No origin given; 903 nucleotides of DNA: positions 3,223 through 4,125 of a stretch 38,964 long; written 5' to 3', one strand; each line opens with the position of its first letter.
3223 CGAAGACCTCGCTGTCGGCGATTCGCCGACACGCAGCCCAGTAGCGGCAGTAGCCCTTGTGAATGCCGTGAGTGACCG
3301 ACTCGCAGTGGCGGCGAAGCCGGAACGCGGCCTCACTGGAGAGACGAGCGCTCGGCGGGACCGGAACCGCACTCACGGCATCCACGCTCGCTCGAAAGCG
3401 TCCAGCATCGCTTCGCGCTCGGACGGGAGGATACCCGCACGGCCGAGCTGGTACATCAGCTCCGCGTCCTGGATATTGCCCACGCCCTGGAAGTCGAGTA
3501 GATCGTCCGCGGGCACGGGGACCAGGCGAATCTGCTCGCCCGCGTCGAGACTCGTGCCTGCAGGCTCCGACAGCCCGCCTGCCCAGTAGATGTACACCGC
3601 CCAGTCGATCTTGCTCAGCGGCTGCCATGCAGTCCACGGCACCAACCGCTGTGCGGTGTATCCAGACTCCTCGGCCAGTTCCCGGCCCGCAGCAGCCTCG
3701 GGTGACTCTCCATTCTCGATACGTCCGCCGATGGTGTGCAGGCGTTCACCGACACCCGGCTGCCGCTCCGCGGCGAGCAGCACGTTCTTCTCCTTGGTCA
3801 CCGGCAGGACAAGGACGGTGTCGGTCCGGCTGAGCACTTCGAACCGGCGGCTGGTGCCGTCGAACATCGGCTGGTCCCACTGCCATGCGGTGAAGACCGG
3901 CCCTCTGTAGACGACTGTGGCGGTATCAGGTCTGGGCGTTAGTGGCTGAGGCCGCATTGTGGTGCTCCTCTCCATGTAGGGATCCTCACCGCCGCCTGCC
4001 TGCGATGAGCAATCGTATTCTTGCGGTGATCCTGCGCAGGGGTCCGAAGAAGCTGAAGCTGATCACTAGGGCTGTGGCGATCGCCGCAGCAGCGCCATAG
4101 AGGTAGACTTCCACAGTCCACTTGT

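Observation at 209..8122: Eight-gene coupled operon (HIT, Gmk-like kinase, LLM, 724-aa orphan, Nudix, VioC-like, aminotransferase fold, Enzyme-I-like) that matches no pathway I know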

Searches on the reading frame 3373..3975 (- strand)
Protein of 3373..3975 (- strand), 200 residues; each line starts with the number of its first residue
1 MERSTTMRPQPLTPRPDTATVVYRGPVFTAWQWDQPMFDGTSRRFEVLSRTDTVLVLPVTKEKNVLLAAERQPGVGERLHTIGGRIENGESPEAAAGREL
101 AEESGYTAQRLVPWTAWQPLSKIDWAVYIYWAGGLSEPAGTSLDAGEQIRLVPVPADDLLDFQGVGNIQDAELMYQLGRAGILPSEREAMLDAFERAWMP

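Call 5: search_protein_families(library=pfam, proteins=[window:3373-3975:-], max_evalue=0.01)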
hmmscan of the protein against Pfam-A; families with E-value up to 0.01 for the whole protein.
window:3373-3975:- (200 aa): 1 family
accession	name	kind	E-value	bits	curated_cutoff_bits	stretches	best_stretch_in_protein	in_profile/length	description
PF00293.34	NUDIX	-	8.8e-13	48.9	21.1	1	51-150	3-111/134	NUDIX domain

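Call 6: search_protein_families(library=ncbifam, proteins=[window:3373-3975:-], max_evalue=0.01)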
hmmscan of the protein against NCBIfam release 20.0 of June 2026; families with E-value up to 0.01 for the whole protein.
window:3373-3975:- (200 aa): 11 families
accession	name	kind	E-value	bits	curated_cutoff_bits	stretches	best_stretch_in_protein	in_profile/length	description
NF008736.0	PRK11762.1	equivalog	2.1e-11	43.7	169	1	20-113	14-110/186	ADP compounds hydrolase NudE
TIGR02705.1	nudix_YtkD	equivalog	2.9e-06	26.9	154.4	1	49-111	22-79/156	RNA deprotection pyrophosphohydrolase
NF008044.0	PRK10776.1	equivalog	2.2e-05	24.4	148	1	75-112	29-66/130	8-oxo-dGTP diphosphatase MutT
NF001299.0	PRK00241.1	equivalog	5.5e-05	22.7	158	1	50-108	133-190/263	NAD(+) diphosphatase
TIGR00586.1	mutt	equivalog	7.8e-05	22.7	97.9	1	75-115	30-70/129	8-oxo-dGTP diphosphatase MutT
NF006530.0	PRK08999.1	equivalog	0.00015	20.9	245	1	80-116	36-72/315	Nudix family hydrolase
NF041652.1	Nud_hyd_Dein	equivalog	0.00062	20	200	1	46-109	10-75/152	Nudix hydrolase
TIGR00052.1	TIGR00052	subfamily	0.0015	18.1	79.55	1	41-111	34-114/188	nudix-type nucleoside diphosphatase, YffH/AdpP family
NF006961.0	PRK09438.1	equivalog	0.0035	16.8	103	1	51-108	8-63/151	dihydroneopterin triphosphate diphosphatase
NF001938.0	PRK00714.1-5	equivalog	0.0036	16.7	116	0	84-112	52-80/172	RNA pyrophosphohydrolase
NF008003.0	PRK10729.1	equivalog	0.0038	16.5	248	1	78-114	91-127/210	ADP-ribose diphosphatase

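Call 12: search_protein_families(library=padloc, proteins=[window:3373-3975:-], max_evalue=0.01)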
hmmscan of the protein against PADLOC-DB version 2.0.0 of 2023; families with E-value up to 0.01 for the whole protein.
window:3373-3975:- (200 aa): 1 family
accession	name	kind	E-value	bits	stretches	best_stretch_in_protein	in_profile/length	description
PDLC04899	PDC-S07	-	7.8e-06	23.6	1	59-109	13-65/135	-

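Call 63: search_solved_structures(query=window:3373-3975:-, max_evalue=0.01, show_alignments=1)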
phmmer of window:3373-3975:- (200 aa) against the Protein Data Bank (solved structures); distinct sequences matched with E-value up to 0.01: 50.
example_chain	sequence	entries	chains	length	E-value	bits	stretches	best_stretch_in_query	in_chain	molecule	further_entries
2yvm_A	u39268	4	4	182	6.9e-11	45.7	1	55-174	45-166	MutT/nudix family protein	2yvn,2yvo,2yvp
8wv3_A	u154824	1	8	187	1.1e-10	44.9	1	23-172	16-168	ADP-ribose pyrophosphatase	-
9jax_E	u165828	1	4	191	1.2e-10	44.9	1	23-172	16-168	ADP-ribose pyrophosphatase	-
8zr8_A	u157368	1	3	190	1.7e-10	44.4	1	23-172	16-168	Methanol dehydrogenase activator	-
2w4e_A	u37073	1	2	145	1.2e-07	35.1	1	53-176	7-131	MUTT/NUDIX FAMILY PROTEIN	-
1v8i_A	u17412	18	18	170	1.3e-05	28.5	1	42-167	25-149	ADP-ribose pyrophosphatase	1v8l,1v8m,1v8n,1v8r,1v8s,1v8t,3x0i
1v8v_A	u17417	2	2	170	3.3e-05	27.1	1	42-167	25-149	ADP-ribose pyrophosphatase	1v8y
1v8u_A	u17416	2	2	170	3.3e-05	27.1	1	42-167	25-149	ADP-ribose pyrophosphatase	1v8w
1mut_A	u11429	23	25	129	7.3e-05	26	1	73-159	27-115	NUCLEOSIDE TRIPHOSPHATE PYROPHOSPHOHYDROLASE | Mutator mutT protein | 7,8-dihydro-8-oxoguanine-triphosphatase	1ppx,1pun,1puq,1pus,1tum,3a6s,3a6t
3ac9_A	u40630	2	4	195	8.2e-05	25.8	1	41-109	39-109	ADP-sugar pyrophosphatase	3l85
3aca_A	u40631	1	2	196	8.3e-05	25.8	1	41-109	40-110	ADP-sugar pyrophosphatase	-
5qj4_A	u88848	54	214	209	9.8e-05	25.6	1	41-109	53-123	ADP-sugar pyrophosphatase | NUDT5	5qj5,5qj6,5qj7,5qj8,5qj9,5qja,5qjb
3bm4_A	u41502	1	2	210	9.9e-05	25.5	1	41-109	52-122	ADP-sugar pyrophosphatase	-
2dsc_A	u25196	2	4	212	0.0001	25.5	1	41-109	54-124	ADP-sugar pyrophosphatase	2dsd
5nqr_A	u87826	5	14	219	0.00011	25.4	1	41-109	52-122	ADP-sugar pyrophosphatase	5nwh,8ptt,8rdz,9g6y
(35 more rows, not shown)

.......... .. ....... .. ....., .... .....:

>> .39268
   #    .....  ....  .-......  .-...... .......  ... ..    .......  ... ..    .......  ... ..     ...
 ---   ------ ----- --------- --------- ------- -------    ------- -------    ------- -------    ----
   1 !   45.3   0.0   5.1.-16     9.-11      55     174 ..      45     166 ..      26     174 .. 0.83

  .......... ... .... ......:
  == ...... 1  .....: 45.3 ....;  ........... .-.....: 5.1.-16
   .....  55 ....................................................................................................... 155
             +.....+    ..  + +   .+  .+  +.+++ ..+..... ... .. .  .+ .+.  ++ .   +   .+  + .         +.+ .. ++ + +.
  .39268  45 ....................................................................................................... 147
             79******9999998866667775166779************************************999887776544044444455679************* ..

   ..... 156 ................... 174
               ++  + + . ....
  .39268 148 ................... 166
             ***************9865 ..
